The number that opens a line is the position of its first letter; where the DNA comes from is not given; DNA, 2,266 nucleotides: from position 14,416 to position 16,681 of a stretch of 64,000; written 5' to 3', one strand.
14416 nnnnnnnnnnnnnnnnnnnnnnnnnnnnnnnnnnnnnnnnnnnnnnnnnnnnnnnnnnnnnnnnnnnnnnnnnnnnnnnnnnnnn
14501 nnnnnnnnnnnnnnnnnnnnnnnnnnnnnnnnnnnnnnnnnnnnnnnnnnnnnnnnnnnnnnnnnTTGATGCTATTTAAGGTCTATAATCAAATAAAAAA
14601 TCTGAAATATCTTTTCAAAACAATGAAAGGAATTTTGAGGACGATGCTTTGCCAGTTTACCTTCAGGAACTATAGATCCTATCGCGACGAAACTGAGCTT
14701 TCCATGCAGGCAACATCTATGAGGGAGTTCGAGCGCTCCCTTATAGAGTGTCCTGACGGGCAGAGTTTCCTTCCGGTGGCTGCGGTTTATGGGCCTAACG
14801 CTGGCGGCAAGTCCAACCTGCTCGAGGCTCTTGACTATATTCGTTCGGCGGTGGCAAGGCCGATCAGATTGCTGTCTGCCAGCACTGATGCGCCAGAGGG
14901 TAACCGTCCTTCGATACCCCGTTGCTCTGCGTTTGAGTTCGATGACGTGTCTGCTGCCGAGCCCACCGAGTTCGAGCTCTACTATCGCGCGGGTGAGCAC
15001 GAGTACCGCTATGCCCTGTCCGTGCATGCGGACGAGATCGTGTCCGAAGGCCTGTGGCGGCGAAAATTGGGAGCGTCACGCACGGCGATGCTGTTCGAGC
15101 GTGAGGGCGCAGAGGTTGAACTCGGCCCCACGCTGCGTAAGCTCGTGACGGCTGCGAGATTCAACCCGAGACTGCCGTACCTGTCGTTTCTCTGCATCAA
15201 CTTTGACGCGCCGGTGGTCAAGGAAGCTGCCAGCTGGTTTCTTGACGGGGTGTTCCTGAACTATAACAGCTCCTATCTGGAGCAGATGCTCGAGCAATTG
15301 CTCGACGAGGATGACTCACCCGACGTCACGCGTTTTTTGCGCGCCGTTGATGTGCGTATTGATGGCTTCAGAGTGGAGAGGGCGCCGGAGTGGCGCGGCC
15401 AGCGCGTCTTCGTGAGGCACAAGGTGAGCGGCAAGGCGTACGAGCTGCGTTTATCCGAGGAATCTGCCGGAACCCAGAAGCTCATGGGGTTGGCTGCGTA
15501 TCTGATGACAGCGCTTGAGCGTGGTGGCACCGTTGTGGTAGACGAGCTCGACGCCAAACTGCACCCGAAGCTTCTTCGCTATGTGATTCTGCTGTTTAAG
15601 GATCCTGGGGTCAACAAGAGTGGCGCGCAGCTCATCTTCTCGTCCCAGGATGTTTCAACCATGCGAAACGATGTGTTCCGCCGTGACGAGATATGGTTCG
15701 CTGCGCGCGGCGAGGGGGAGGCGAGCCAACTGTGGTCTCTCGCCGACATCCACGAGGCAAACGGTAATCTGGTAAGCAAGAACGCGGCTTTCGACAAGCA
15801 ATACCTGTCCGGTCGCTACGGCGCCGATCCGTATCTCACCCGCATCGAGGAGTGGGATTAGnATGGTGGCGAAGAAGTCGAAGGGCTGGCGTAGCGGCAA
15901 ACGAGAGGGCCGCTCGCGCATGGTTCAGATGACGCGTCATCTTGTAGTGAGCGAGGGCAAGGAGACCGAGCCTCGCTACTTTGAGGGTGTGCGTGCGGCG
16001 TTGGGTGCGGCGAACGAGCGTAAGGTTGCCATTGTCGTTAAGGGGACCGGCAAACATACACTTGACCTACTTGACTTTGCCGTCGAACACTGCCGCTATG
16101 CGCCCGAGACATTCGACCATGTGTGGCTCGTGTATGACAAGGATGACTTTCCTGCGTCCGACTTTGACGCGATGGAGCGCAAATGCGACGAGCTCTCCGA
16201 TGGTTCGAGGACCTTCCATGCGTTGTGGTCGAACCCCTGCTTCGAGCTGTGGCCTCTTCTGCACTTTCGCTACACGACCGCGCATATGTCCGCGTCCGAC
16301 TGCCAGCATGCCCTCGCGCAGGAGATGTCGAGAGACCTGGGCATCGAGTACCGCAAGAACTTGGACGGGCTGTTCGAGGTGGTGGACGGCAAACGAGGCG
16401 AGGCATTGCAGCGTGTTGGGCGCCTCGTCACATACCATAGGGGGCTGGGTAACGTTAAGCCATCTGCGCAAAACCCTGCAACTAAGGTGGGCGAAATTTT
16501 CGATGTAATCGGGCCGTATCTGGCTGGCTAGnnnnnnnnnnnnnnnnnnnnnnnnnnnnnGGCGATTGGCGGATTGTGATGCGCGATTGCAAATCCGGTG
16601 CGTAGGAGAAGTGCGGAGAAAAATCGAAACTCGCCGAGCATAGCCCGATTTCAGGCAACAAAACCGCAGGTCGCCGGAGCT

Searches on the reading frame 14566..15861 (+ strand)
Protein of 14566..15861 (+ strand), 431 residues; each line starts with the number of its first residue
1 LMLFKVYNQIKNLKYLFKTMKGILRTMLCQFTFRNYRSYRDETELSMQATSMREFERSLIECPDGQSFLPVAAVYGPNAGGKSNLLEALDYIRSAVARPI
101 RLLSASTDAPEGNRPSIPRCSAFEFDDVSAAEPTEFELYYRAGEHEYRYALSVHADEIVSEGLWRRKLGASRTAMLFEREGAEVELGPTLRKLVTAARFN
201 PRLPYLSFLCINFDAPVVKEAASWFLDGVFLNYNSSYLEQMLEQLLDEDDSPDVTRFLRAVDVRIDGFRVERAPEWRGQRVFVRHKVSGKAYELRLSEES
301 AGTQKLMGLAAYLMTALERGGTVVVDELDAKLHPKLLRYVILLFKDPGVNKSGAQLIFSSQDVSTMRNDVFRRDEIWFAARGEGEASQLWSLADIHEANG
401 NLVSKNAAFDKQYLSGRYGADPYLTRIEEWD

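Call 3: search_protein_families(library=pfam, proteins=[window:14566-15861:+], max_evalue=1)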
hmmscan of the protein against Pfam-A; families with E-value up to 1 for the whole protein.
window:14566-15861:+ (431 aa): 5 families
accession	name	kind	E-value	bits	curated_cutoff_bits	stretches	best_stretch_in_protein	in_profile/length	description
PF13304.12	AAA_21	-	3.2e-26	93.6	27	1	71-364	1-301/304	AAA domain, putative AbiEii toxin, Type IV TA system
PF13175.12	AAA_15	-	1.1e-07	32.3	32.1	2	27-92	1-46/374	AAA ATPase domain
PF02463.25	SMC_N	-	9e-05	22.4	40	1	71-366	26-202/220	RecF/RecN/SMC N terminal domain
PF13476.12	AAA_23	-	0.038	15.1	27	1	34-92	5-42/201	AAA domain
PF10893.13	Phage_186_Fil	-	0.066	13.3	25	1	47-71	10-33/56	Bacteriophage 186, Fil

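Call 4: search_protein_families(library=padloc, proteins=[window:14566-15861:+], max_evalue=1)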
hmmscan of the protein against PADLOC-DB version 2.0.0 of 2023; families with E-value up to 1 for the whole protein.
window:14566-15861:+ (431 aa): 52 families (the best 25 are shown)
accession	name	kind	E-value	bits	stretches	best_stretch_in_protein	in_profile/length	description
PDLC02335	AbiLi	-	3.4e-83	277.4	1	7-428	29-291/326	AbiLi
PDLC02980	AriA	-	1.8e-27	95.1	2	238-365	190-302/304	-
PDLC04426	PDC-M12A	-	2.9e-17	61.1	2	239-377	206-334/369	-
PDLC04178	HEC-01A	-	3.2e-10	37.6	2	68-99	27-58/399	-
PDLC02979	AriA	-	1.5e-09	36.1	2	27-92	1-46/373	-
PDLC04176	HEC-01A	-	1.7e-09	35.5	1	70-386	24-339/371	-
PDLC04182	HEC-01A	-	3e-09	34.3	2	31-163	7-122/406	-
PDLC04392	PDC-M07A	-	1.9e-08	31.8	2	289-344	276-330/432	-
PDLC04180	HEC-01A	-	3.5e-08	31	2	74-156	27-103/382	-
PDLC04175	HEC-01A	-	4.8e-08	30.4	2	230-385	179-329/363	-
PDLC04135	mad3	-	6.7e-08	30.5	2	281-368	247-329/374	mads_3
PDLC04183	HEC-01A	-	6.7e-07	26.7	2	231-343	217-328/402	-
PDLC04393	PDC-M07A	-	1.3e-06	25.7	2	70-109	22-60/435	-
PDLC04391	PDC-M07A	-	2.9e-06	24.5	2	70-94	22-46/412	-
PDLC04177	HEC-01A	-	4e-05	20.8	1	73-96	30-53/393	-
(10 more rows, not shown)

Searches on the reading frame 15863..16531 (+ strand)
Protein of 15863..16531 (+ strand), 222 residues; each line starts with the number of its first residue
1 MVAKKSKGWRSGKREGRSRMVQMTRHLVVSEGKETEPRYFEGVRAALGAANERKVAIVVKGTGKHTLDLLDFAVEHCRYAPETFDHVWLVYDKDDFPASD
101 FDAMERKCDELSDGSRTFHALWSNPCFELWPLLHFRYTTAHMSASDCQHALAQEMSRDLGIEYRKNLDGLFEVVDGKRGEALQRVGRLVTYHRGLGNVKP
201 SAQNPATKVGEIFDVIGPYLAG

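Call 3: search_protein_families(library=pfam, proteins=[window:15863-16531:+], max_evalue=1)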
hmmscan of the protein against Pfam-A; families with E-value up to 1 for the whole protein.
window:15863-16531:+ (222 aa): 1 family
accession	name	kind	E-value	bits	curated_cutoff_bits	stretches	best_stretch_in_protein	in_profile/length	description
PF13707.11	RloB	-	6.2e-32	111.8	31.5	1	27-213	2-192/195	RloB-like protein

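Call 4: search_protein_families(library=padloc, proteins=[window:15863-16531:+], max_evalue=1)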
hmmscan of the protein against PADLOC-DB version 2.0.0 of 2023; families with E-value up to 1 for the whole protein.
window:15863-16531:+ (222 aa): 1 family
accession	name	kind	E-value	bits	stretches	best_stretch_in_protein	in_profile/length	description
PDLC02337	AbiLii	-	2.9e-21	74.8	1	10-191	19-84/170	AbiLii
